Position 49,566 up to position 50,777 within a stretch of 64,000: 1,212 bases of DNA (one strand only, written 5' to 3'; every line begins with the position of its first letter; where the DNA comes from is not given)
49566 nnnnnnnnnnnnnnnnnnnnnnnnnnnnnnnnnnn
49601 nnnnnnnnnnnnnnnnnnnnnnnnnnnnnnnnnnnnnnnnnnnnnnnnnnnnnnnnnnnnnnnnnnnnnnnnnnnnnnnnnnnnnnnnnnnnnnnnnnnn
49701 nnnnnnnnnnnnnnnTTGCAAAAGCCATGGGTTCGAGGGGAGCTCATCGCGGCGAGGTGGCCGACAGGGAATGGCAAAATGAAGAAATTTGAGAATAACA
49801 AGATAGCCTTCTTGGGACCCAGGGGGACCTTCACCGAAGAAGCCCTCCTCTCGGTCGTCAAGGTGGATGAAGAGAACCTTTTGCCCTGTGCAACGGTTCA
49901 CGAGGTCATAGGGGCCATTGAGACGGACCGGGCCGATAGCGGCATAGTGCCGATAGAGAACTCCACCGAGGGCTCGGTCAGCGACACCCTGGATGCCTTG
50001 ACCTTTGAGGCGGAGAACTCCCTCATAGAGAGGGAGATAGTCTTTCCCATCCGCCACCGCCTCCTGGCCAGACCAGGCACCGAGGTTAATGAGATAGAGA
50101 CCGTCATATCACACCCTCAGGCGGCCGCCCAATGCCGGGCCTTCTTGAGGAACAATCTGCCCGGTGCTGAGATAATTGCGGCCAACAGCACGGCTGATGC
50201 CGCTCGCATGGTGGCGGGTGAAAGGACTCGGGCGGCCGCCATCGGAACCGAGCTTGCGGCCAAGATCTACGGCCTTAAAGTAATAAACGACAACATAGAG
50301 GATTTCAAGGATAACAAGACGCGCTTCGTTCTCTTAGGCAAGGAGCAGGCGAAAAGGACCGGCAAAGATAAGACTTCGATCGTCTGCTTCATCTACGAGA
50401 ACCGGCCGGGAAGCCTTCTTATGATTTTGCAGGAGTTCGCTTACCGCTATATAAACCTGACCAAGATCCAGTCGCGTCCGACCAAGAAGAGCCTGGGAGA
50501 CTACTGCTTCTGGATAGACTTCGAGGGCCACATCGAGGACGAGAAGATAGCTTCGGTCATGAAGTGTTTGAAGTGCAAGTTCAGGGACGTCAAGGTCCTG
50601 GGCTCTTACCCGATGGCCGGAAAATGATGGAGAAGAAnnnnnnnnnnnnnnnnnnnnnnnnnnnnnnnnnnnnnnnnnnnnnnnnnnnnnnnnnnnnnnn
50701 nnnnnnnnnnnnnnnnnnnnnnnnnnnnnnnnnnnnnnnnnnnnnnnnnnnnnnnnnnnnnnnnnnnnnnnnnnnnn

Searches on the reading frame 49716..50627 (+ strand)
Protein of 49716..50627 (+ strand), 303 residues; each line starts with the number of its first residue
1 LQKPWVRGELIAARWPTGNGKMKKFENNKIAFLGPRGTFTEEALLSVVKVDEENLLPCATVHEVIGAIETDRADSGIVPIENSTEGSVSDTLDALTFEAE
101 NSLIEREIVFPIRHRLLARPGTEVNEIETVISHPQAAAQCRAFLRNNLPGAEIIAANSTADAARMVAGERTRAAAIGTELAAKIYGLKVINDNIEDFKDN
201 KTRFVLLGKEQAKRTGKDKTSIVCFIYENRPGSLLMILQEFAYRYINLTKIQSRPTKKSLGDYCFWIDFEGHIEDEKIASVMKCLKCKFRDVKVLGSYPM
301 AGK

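Call 28: search_protein_families(library=pfam, proteins=[window:49716-50627:+], max_evalue=0.00001)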
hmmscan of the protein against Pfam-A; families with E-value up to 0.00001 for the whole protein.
window:49716-50627:+ (303 aa): 2 families
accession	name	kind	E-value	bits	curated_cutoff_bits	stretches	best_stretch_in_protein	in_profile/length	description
PF00800.23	PDT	-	6.1e-63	212.3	25.2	1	30-211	1-180/181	Prephenate dehydratase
PF01842.31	ACT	-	6.7e-06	26.2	27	0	226-280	6-59/66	ACT domain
